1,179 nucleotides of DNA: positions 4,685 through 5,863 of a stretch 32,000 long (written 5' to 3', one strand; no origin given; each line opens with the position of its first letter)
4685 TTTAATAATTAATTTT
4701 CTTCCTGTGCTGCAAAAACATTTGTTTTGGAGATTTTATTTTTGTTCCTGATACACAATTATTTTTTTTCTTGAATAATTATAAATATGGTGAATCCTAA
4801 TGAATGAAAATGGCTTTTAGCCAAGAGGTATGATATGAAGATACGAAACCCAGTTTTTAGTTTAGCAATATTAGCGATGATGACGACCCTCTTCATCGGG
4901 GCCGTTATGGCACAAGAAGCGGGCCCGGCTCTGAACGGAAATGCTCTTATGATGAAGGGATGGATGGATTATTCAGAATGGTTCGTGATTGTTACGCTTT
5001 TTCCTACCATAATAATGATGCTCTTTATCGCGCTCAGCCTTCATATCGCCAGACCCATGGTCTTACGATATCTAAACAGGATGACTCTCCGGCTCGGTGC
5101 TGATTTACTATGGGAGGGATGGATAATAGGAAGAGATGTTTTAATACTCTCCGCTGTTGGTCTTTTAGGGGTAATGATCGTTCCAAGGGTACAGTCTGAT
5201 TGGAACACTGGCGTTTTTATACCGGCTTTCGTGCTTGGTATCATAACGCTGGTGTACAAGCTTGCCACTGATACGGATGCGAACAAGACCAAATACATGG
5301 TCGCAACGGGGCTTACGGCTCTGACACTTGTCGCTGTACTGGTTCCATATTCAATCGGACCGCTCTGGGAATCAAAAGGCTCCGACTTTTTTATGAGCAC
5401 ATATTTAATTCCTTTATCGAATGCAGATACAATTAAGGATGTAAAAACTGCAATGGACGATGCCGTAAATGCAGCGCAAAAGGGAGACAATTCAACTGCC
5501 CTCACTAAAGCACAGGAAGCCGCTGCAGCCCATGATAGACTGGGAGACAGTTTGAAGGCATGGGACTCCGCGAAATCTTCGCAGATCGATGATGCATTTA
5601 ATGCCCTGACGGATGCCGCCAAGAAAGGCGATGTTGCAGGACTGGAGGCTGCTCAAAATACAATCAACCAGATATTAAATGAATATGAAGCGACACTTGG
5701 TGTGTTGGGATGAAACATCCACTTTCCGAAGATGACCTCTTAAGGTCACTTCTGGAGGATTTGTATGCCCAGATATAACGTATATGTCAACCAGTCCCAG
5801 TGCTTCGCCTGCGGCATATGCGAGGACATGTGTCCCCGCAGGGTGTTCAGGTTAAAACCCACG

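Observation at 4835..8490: Membrane protein - ferredoxin - FrhB-like - pentaheme cytochrome cluster: possible F420H2/ferredoxin-to-extracellular-cytochrome route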

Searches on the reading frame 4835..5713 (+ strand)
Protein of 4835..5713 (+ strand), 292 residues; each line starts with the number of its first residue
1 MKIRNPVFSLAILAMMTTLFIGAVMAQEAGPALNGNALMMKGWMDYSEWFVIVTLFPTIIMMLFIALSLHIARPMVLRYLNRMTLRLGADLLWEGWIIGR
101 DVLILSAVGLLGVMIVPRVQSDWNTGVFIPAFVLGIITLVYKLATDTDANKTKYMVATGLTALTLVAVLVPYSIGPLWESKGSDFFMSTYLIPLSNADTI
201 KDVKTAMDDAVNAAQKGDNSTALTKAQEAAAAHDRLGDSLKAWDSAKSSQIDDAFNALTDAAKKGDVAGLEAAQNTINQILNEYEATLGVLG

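Call 3: search_protein_families(library=pfam, proteins=[window:4835-5713:+], max_evalue=0.01)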
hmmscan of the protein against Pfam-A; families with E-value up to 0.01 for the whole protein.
window:4835-5713:+ (292 aa): 0 families

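Call 4: search_protein_families(library=ncbifam, proteins=[window:4835-5713:+], max_evalue=0.01)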
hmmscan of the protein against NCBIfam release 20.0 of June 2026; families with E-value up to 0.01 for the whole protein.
window:4835-5713:+ (292 aa): 1 family
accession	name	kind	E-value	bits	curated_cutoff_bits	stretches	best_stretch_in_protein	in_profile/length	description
TIGR00996.1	Mtu_fam_mce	paralog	0.0063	15.7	140.5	0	237-289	118-170/291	MCE family protein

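Call 11: find_homologous_proteins(query=window:4835-5713:+, max_evalue=0.001)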
Query window:4835-5713:+ (292 aa): 76 proteins with E <= 0.001 among 4484 candidates.
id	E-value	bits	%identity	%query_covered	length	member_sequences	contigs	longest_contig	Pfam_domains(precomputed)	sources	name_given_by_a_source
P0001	3.2e-184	628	100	100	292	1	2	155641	-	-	-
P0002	5.6e-162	556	87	100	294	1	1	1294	-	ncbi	-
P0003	1.3e-161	554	88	100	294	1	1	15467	-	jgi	-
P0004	2.6e-160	550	85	100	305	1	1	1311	-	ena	-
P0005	2.4e-159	547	87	100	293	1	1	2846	-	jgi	jgi:hypothetical protein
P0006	6.0e-157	539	85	100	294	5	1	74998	-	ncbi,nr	ncbi:Uncharacterised protein [uncultured archaeon]|nr:Uncharacterised protein [uncultured archaeon]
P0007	1.1e-156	538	86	100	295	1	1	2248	-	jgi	jgi:hypothetical protein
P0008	4.8e-156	536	86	100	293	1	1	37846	-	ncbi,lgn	-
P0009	2.7e-154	530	84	100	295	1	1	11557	-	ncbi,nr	ncbi:Uncharacterised protein [uncultured archaeon]|nr:Uncharacterised protein [uncultured archaeon]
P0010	1.4e-153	528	84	100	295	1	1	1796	-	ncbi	-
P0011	2.0e-153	527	84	100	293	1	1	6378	-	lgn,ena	-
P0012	3.4e-153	527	85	100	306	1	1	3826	-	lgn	-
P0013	1.5e-151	521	81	100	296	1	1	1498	-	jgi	jgi:hypothetical protein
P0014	2.6e-151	521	82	100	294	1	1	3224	-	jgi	jgi:hypothetical protein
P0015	1.8e-150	518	84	97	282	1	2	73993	-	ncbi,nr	ncbi:MAG: hypothetical protein O8C68_10120 [Candidatus Methanoperedens sp.]|nr:hypothetical protein 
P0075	6.8e-68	247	43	93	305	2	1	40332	-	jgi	jgi:hypothetical protein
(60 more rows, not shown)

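Call 15: find_encoding_contigs(protein=P0075, flank=8000, max_places=3)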
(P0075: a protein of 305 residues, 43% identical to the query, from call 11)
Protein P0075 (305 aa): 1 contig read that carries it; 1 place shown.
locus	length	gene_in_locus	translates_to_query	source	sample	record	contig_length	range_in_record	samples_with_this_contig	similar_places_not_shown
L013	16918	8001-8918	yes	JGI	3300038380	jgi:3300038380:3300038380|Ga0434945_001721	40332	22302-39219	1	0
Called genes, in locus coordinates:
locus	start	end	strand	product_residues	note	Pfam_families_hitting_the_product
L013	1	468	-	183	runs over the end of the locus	PF02441:Flavoprotein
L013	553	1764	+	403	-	PF00483:NTP_transferase, PF12804:NTP_transf_3, PF25084:LbH_EIF2B, PF00132:Hexapep, PF25087:GMPPB_C, PF00132:Hexapep (weak)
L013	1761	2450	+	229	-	PF04493:Endonuclease_5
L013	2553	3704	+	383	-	PF00202:Aminotran_3, PF00155:Aminotran_1_2 (weak)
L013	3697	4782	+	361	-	PF00155:Aminotran_1_2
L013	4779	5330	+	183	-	PF13207:AAA_17 (weak), PF13238:AAA_18, PF13401:AAA_22 (weak)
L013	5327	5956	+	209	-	PF01066:CDP-OH_P_transf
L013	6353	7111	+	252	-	PF03824:NicO (weak)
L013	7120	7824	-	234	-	PF24038:DUF7347, PF06271:RDD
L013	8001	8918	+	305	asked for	-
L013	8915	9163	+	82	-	PF14697:Fer4_21 (faint), PF12797:Fer4_2 (faint), PF12837:Fer4_6 (faint), PF00037:Fer4 (weak), PF13183:Fer4_8 (weak), PF12838:Fer4_7, PF13187:Fer4_9 (weak), PF13484:Fer4_16 (weak), +3 more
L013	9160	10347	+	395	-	PF04422:FrhB_FdhB_N, PF04432:FrhB_FdhB_C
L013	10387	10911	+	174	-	-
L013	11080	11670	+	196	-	PF25160:LdpA_Fe-S-bd (faint), PF12797:Fer4_2 (faint), PF13247:Fer4_11, PF12838:Fer4_7 (weak), PF00037:Fer4 (weak), PF12837:Fer4_6 (weak), PF13237:Fer4_10 (weak), PF14697:Fer4_21 (weak), +2 more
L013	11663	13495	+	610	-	PF02730:AFOR_N, PF01314:AFOR_C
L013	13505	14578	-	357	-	PF02445:NadA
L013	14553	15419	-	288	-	PF24830:DUF7714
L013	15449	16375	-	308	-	PF04055:Radical_SAM, PF13186:SPASM (weak)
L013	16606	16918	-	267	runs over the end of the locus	PF00733:Asn_synthase, PF02540:NAD_synthase, PF00764:Arginosuc_synth (weak), PF02568:ThiI (faint), PF03054:tRNA_Me_trans (faint), PF06508:QueC (weak)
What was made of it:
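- The genes overlap (call 15).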

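Call 32: search_protein_representatives(alignment_id=A1)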
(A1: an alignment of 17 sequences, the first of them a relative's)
Query: 17 sequences, 308 profile positions. Proteins with E-value up to 0.001 (for the whole library): 91; up to 1e-10: 6; up to 1e-30: 2. The best 91 are listed.
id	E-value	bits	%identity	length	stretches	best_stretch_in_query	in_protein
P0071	3.2e-151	518.9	-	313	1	1-307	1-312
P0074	2.1e-93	329.0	-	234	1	1-209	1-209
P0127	1.2e-29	119.6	-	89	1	1-82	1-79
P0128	4.4e-16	75.1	-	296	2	47-122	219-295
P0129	8.0e-15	71.0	-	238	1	6-169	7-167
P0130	6.8e-13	64.6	-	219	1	44-233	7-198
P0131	1.2e-10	57.2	-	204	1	63-178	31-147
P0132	1.5e-10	56.9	-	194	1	49-166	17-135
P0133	3.3e-09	52.5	-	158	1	37-174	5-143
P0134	3.9e-09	52.3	-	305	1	57-165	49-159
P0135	4.8e-09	52.0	-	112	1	50-117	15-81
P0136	5.0e-09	51.9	-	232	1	41-182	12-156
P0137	1.0e-08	50.9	-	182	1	7-159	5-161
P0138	1.9e-08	50.0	-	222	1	51-174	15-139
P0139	3.2e-08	49.3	-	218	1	55-173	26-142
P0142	7.5e-08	48.1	-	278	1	63-175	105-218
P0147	1.4e-07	47.2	-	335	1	48-165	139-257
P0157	9.1e-07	44.5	-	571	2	211-306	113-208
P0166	3.2e-06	42.7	-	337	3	218-291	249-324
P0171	5.8e-06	41.9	-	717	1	44-178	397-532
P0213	9.3e-04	34.6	-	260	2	210-301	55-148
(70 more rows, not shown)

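Call 33: predict_structure(alignment_id=A1)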
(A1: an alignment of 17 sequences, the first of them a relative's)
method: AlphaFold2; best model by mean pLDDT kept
length: 292 residues; sequences in the alignment: 17
mean_pLDDT: 78.0   pTM: 0.53
mean pLDDT of the five models: 78.0, 76.7, 76.3, 74.0, 71.0
residues with pLDDT >= 90: 72; 70-90: 150; 50-70: 45; < 50: 25
segments of 3 or more residues with pLDDT < 50: 1-6, 19-32
pLDDT, mean of each block of 10 residues (from residue 1): 46 55 36 59 70 80 91 85 82 86 88 65 63 87 80 88 88 68 72 81 91 91 91 84 89 93 90 93 78 44
secondary structure, 60 per line:
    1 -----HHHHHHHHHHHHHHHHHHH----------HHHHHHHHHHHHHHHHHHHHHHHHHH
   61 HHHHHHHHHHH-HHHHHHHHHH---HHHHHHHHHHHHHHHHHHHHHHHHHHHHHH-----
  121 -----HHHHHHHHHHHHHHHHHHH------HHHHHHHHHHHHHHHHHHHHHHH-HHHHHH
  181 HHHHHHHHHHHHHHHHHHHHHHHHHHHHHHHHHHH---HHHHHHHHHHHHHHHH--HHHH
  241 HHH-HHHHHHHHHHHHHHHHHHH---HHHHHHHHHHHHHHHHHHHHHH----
elements in order: H6-24 H35-71 H73-82 H86-115 H126-144 H151-173 H175-215 H219-234 H237-243 H245-263 H267-288
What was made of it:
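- Checked: The AlphaFold model (pLDDT 78) shows a helical-bundle tail (call 33).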

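Call 34: search_protein_families(library=pfam, proteins=[P0128, P0129, P0130, P0131, P0132, P0134, P0136, P0142, P0147, P0171], max_evalue=0.01)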
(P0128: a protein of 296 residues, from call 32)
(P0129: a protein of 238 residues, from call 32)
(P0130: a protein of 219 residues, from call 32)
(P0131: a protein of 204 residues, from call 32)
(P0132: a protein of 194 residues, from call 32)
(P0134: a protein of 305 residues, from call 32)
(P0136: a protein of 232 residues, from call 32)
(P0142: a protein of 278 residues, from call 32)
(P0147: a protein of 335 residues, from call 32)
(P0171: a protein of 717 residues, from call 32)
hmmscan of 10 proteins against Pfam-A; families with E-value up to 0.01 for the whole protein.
P0128 (296 aa): 0 families

P0129 (238 aa): 0 families

P0130 (219 aa): 0 families

P0131 (204 aa): 0 families

P0132 (194 aa): 0 families

P0134 (305 aa): 0 families

P0136 (232 aa): 0 families

P0142 (278 aa): 0 families

P0147 (335 aa): 0 families

P0171 (717 aa): 3 families
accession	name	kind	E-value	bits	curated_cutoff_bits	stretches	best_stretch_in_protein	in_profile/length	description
PF07992.20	Pyr_redox_2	-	1.3e-23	84.3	26.1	1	47-265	93-291/291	Pyridine nucleotide-disulphide oxidoreductase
PF13738.12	Pyr_redox_3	-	0.00042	20.1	30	1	57-140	128-207/305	Pyridine nucleotide-disulphide oxidoreductase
PF00070.33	Pyr_redox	-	0.00082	20.3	22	1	101-174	2-80/82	Pyridine nucleotide-disulphide oxidoreductase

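Call 38: find_encoding_contigs(protein=P0129, flank=5000, max_places=4)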
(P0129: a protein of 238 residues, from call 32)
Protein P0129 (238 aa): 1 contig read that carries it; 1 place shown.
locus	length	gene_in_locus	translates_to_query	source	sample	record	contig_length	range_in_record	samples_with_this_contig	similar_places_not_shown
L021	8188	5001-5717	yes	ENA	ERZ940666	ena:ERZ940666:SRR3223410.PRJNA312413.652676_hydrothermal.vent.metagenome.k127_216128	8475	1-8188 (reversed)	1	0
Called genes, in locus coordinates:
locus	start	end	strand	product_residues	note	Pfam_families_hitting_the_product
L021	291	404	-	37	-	-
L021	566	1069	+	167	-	-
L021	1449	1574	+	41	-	-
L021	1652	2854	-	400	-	PF04389:Peptidase_M28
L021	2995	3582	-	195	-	PF01047:MarR (faint), PF12802:MarR_2 (faint), PF13404:HTH_AsnC-type, PF13412:HTH_24, PF01037:AsnC_trans_reg (weak)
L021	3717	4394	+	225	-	PF25160:LdpA_Fe-S-bd (faint), PF00037:Fer4, PF12837:Fer4_6, PF13237:Fer4_10, PF14697:Fer4_21, PF12838:Fer4_7, PF13187:Fer4_9, PF27217:AF_0155, +2 more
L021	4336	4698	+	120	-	-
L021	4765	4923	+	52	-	-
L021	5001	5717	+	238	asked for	-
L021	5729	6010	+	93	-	PF12797:Fer4_2 (weak), PF00037:Fer4 (weak), PF13237:Fer4_10, PF13183:Fer4_8 (weak), PF12838:Fer4_7, PF13187:Fer4_9, PF13484:Fer4_16, PF13534:Fer4_17 (weak), +6 more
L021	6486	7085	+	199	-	PF01814:Hemerythrin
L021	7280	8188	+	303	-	?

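Call 39: fold_search(model_id=the predicted structure, library=pdb)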
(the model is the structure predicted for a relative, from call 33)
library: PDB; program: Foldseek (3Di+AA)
matches with E <= 10: 417; with E <= 0.001: 0
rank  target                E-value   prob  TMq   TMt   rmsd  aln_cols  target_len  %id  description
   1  9llg_R                6.0e-02  0.98  0.33  0.27  21.5       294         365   14  Cryo-EM structure of D1R in complex with de novo designed negative allosteric GEM targeting TM5/6/7 (released 2026-03-04)
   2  9ehs_R                7.5e-02  0.93  0.30  0.25  21.6       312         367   14  Structure of a human adenosine A3 receptor complex bound to the covalent antagonist LUF7602 (released 2025-08-20)
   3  9h37                  9.0e-02  0.84  0.25  0.20  24.3       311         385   14  Crystal structure of stabilized A2A adenosine receptor A2AR-StaR2-bRIL in complex with compound 9, a novel nanomolar A2A (released 2025-06-18)
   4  9h2x                  9.8e-02  0.85  0.26  0.20  24.4       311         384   14  Crystal structure of stabilized A2A adenosine receptor A2AR-StaR2-bRIL in complex with compound 7, a novel nanomolar A2A (released 2025-06-18)
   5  5v54_A                1.2e-01  0.69  0.24  0.20  24.8       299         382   15  Crystal structure of 5-HT1B receptor in complex with methiothepin (released 2018-02-07)
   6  5iua                  1.3e-01  0.72  0.25  0.20  23.4       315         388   13  Crystal structure of stabilized A2A adenosine receptor A2AR-StaR2-bRIL in complex with compound 12b at 2.2A resolution (released 2016-06-29)
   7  7c61_A                1.3e-01  0.60  0.22  0.19  23.6       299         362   14  Crystal structure of 5-HT1B-BRIL and SRP2070_Fab complex (released 2020-07-29)
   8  8cic                  1.4e-01  0.69  0.24  0.20  23.6       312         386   13  Crystal structure of stabilized A2A adenosine receptor A2AR-StaR2-bRIL in complex with clinical candidate Etrumadenant (released 2023-05-31)
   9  8rln                  1.4e-01  0.69  0.25  0.20  23.4       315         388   14  Crystal structure of human adenosine A2A receptor (construct A2A-PSB2-bRIL) complexed with the partial antagonist LUF583 (released 2024-06-19)
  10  8rw4                  1.5e-01  0.75  0.26  0.20  24.0       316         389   14  Crystal structure of the adenosine A2A receptor in complex with the synthetic photoswitch 'AzoSwitch2 (released 2025-01-08)
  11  8rwx                  1.7e-01  0.63  0.24  0.19  23.8       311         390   14  Steady state structure of the human adenosine A2A receptor bound to synthetic photoswitch 'StilSwitch3' determined by se (released 2025-01-08)
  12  4pxz                  1.7e-01  0.51  0.22  0.18  23.0       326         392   12  Crystal structure of P2Y12 receptor in complex with 2MeSADP (released 2014-04-30)
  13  8rwd                  1.8e-01  0.60  0.24  0.20  24.0       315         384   13  Crystal structure of the adenosine A2A receptor in complex with the synthetic photoswitch 'StilSwitch3 (released 2025-01-08)
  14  6aqf                  1.9e-01  0.63  0.25  0.20  24.3       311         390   14  Crystal structure of A2AAR-BRIL in complex with the antagonist ZM241385 produced from Pichia pastoris (released 2018-01-10)
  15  5om4                  2.0e-01  0.63  0.25  0.20  23.6       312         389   12  Structure of the A2A-StaR2-bRIL562-Compound 4e complex at 1.86A obtained from in meso soaking experiments (24 hour soak) (released 2018-01-17)
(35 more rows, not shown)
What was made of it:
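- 4835..5713 (+): g1: signal/anchor segment, a 4-TM core and an extracytoplasmic four-helix-bundle tail. It is a member of an undescribed membrane-protein family with the signature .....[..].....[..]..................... on the cytoplasmic face. Proposed membrane subunit and acceptor site of the dehydrogenase. Calls 33, 39: structure model and fold search.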

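Call 41: find_encoding_contigs(protein=P0130, flank=5000, max_places=3)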
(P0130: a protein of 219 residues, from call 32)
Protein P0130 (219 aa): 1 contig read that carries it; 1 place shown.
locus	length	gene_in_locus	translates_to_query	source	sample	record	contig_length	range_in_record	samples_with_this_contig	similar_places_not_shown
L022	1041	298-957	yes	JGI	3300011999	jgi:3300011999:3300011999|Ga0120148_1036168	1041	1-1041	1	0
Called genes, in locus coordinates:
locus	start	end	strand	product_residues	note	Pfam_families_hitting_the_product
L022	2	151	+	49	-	?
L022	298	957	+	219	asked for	-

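Call 42: find_encoding_contigs(protein=P0134, flank=5000, max_places=3)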
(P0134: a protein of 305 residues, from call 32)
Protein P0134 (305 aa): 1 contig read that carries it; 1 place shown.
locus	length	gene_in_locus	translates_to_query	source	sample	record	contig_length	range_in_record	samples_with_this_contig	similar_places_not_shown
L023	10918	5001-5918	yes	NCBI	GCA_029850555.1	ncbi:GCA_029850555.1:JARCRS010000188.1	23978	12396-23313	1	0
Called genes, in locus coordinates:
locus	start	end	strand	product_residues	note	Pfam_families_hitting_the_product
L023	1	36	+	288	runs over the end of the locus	PF00702:Hydrolase, PF13419:HAD_2, PF13242:Hydrolase_like (weak)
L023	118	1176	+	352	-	PF00005:ABC_tran, PF13304:AAA_21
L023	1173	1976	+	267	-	PF12679:ABC2_membrane_2, PF12730:ABC2_membrane_4 (weak), PF12698:ABC2_membrane_3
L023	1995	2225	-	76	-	PF01037:AsnC_trans_reg, PF22482:AsnC_trans_reg_3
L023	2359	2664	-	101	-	-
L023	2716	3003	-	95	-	-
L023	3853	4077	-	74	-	-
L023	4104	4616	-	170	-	PF06224:AlkZ-like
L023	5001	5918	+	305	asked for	-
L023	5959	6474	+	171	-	PF12797:Fer4_2 (weak), PF12837:Fer4_6 (faint), PF13187:Fer4_9 (faint), PF13237:Fer4_10 (weak), PF14697:Fer4_21 (faint), PF12800:Fer4_4 (faint), PF12838:Fer4_7 (weak), PF00037:Fer4, +3 more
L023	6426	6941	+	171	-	-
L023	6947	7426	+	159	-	PF02830:V4R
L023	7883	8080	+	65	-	PF04967:HTH_10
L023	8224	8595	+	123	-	-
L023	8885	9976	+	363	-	-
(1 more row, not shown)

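Call 43: find_encoding_contigs(protein=P0137, flank=5000, max_places=3)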
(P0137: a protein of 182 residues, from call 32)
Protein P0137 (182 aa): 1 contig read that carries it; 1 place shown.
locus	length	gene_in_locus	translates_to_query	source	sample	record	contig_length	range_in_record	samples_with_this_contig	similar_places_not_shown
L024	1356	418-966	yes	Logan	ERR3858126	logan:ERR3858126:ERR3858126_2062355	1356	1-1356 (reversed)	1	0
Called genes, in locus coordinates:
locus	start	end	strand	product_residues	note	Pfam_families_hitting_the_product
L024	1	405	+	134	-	?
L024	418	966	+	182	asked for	-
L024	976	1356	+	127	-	?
